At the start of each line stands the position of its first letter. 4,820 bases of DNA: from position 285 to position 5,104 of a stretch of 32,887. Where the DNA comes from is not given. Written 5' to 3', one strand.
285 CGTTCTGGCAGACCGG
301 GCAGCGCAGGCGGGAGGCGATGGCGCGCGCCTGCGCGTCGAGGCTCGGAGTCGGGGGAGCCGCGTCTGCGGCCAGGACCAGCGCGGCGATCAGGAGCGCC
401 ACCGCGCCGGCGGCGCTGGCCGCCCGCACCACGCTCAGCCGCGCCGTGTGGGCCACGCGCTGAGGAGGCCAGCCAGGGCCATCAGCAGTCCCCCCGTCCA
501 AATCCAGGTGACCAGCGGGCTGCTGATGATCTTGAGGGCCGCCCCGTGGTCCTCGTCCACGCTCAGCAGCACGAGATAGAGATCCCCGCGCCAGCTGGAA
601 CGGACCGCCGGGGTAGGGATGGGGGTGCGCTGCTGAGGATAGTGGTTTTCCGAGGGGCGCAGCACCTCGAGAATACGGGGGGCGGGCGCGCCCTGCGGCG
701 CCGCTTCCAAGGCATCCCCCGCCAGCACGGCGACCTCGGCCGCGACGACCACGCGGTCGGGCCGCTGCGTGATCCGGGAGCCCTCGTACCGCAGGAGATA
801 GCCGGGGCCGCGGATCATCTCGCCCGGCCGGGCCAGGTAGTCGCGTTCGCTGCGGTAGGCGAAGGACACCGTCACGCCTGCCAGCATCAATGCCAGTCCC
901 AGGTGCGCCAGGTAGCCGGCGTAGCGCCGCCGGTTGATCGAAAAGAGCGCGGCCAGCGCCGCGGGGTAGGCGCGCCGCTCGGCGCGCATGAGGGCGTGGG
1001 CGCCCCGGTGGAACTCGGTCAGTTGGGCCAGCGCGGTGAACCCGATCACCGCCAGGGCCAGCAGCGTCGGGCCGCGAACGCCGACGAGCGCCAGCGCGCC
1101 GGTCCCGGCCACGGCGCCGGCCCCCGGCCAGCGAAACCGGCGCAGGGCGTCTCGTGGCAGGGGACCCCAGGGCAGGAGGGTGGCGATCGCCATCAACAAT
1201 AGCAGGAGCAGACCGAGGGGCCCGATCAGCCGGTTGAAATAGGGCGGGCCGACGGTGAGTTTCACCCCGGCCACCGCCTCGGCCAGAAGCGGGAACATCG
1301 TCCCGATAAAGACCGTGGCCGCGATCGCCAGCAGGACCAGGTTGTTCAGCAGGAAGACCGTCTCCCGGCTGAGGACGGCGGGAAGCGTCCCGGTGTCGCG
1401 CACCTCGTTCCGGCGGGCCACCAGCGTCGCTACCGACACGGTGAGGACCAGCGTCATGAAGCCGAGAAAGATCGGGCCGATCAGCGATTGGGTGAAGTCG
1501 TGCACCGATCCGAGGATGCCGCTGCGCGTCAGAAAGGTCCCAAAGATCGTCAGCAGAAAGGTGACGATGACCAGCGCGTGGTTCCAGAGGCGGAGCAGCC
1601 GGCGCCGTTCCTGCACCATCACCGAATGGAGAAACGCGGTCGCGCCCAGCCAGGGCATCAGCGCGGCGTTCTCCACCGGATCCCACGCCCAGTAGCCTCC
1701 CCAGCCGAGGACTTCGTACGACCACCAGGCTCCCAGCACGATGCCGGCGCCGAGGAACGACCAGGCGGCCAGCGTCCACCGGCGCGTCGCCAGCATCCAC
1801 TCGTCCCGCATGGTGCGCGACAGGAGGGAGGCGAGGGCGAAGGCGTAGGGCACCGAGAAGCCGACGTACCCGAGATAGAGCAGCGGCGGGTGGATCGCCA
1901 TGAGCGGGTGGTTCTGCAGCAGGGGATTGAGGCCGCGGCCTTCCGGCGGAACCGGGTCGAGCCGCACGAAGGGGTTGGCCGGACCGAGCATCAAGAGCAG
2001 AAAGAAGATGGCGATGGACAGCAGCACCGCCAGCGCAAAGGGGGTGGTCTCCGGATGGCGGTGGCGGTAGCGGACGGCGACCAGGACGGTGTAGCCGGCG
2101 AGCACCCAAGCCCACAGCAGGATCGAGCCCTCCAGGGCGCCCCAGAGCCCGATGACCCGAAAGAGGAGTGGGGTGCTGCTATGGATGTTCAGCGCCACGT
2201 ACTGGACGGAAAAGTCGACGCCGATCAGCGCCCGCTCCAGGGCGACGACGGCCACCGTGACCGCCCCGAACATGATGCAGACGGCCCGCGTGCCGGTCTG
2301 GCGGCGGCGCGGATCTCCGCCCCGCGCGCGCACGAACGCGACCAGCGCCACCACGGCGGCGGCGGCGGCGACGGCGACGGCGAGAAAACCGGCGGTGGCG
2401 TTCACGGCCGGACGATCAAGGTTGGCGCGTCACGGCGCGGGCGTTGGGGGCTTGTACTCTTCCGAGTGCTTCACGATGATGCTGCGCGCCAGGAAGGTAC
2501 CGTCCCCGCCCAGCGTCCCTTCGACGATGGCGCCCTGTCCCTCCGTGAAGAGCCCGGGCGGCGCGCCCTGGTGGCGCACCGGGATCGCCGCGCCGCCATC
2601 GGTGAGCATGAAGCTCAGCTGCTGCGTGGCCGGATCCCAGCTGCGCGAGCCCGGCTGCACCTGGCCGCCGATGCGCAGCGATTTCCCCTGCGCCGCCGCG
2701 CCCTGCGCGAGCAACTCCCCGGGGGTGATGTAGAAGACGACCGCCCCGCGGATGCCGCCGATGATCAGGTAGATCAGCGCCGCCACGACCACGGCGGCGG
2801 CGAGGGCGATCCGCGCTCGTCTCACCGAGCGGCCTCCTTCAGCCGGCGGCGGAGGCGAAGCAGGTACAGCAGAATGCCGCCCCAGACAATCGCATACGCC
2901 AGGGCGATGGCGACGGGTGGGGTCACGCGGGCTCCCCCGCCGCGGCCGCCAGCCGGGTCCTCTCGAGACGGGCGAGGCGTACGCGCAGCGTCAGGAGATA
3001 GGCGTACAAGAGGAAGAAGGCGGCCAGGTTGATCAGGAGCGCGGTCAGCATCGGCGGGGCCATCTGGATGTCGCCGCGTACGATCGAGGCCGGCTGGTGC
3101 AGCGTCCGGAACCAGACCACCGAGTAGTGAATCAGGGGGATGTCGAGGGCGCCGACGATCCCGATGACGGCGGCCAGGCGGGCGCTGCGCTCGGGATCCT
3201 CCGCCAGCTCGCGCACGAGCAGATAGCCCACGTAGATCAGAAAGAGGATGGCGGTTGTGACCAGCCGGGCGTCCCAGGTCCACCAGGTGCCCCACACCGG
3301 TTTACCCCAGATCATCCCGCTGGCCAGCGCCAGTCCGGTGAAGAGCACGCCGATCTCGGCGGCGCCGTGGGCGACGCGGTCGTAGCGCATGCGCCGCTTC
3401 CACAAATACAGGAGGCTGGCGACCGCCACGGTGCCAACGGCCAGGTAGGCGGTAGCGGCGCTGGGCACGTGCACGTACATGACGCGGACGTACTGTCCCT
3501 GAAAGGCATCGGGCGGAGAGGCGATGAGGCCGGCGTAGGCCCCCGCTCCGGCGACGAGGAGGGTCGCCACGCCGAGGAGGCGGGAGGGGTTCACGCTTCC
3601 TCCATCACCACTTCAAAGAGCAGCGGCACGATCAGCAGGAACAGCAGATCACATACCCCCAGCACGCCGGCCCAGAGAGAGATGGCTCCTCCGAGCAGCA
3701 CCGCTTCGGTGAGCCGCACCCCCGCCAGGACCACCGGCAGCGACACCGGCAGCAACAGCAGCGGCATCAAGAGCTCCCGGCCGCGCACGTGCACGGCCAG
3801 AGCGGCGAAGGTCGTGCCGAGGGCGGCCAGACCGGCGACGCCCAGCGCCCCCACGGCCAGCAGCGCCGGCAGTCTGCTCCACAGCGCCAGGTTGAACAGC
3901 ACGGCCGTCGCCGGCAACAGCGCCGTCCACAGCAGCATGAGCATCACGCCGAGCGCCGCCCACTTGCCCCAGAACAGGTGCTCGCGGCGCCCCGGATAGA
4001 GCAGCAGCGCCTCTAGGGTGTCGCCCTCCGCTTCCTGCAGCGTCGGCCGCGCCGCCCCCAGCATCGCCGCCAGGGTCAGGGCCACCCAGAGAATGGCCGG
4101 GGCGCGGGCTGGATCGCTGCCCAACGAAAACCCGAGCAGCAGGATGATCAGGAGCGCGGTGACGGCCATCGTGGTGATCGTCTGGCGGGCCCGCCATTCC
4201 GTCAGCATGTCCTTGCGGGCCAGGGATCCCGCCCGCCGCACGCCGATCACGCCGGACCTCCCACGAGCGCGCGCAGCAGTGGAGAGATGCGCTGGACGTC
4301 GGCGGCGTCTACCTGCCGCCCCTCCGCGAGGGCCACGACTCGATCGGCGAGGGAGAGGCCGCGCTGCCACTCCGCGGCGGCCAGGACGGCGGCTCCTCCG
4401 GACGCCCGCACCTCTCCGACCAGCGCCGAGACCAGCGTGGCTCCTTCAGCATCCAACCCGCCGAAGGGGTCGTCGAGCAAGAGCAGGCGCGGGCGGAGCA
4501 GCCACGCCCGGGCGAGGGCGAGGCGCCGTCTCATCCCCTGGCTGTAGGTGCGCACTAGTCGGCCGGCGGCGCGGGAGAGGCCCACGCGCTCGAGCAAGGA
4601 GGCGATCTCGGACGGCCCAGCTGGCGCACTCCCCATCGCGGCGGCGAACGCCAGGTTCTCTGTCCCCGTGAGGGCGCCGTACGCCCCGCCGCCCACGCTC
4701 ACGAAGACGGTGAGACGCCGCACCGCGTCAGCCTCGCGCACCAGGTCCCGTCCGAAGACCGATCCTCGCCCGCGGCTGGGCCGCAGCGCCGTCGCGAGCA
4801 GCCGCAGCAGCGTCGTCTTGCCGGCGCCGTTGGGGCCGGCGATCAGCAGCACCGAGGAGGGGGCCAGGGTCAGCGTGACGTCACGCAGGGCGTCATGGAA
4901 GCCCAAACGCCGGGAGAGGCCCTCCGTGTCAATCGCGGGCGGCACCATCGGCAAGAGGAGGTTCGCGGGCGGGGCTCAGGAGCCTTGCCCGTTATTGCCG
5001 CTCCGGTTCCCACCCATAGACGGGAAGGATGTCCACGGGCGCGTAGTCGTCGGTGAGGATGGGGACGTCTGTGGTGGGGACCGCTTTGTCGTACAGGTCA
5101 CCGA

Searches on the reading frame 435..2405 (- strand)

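Call 27: search_protein_families(library=pfam, proteins=[window:435-2405:-], max_evalue=0.001)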
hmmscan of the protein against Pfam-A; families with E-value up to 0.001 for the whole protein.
window:435-2405:- (656 aa): 2 families
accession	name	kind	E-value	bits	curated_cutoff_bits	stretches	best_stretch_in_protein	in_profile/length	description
PF16327.10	CcmF_C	-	2.7e-55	188.3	28.7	1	314-650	1-320/323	Cytochrome c-type biogenesis protein CcmF C-terminal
PF01578.25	Cytochrom_C_asm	-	6.4e-37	127.7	29.9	1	88-295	1-206/212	Cytochrome C assembly protein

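Call 56: search_protein_families(library=padloc, alignment_id=A5, max_evalue=0.00001)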
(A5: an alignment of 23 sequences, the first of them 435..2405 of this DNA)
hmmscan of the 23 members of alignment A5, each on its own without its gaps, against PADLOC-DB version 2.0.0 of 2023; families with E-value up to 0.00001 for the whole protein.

A. member 1, window:435-2405:- (656 aa): 0 families

B. families by the number of members that match (of 23 scanned): 5 families
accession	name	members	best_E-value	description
PDLC04134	mad2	2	1.3e-15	mads_2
PDLC04135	mad3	1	1.5e-17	mads_3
PDLC01078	C3a156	1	3.7e-17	oxidoreductase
PDLC04140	mad8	1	5e-09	mads_8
PDLC02980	AriA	1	4.9e-07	-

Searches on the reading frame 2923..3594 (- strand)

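Call 27: search_protein_families(library=pfam, proteins=[window:2923-3594:-], max_evalue=0.001)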
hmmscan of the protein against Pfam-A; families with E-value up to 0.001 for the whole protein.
window:2923-3594:- (223 aa): 1 family
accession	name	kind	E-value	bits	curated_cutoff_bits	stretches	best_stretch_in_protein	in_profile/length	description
PF01578.25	Cytochrom_C_asm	-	3.6e-30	105.6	29.9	1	21-166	54-212/212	Cytochrome C assembly protein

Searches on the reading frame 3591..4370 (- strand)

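Call 27: search_protein_families(library=pfam, proteins=[window:3591-4370:-], max_evalue=0.001)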
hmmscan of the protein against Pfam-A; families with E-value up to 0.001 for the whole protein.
window:3591-4370:- (259 aa): 2 families
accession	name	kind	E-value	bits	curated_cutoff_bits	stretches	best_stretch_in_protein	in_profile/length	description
PF03379.19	CcmB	-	2.4e-23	83.1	24.9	1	49-250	3-207/215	CcmB protein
PF01061.29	ABC2_membrane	-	5.2e-07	29.9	26.9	1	49-210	5-174/211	ABC-2 type transporter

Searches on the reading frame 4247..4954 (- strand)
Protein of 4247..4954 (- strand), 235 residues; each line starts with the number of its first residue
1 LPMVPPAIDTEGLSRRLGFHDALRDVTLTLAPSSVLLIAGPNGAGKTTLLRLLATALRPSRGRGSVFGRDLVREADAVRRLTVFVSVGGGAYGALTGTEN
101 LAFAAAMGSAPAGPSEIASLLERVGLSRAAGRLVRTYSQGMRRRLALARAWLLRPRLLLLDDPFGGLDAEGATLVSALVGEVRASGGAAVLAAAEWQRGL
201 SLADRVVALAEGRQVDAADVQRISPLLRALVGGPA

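Call 27: search_protein_families(library=pfam, proteins=[window:4247-4954:-], max_evalue=0.001)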
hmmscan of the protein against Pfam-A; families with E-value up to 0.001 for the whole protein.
window:4247-4954:- (235 aa): 7 families
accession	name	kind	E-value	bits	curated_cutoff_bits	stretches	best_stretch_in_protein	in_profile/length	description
PF00005.33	ABC_tran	-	1.4e-24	87.7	25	1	23-164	1-136/137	ABC transporter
PF13304.12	AAA_21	-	7.5e-07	29.9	27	1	37-64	3-33/304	AAA domain, putative AbiEii toxin, Type IV TA system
PF13191.12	AAA_16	-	2.4e-06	28.6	32.6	1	32-183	24-160/167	AAA ATPase domain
PF13476.12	AAA_23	-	1.5e-05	26.1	27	1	24-57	11-43/201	AAA domain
PF13555.12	AAA_29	-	0.00039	20.5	27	1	26-60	15-49/61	P-loop containing region of AAA domain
PF20720.3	nSTAND3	-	0.00041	20.5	27.2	1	21-58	5-42/155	Novel STAND NTPase 3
PF25199.1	nSTAND_NTPase5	-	0.00076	19.8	34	0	31-67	39-74/145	Novel STAND NTPase 5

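Call 58: search_protein_families(library=padloc, proteins=[window:4247-4954:-], max_evalue=0.00001)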
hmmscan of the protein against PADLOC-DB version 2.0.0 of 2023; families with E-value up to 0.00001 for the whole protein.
window:4247-4954:- (235 aa): 3 families
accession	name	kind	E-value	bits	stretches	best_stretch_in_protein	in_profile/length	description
PDLC04135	mad3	-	1.5e-17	62.3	2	131-181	256-310/374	mads_3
PDLC04140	mad8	-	5e-09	34.1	1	16-64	10-58/314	mads_8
PDLC02980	AriA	-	4.9e-07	28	0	37-58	3-24/304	-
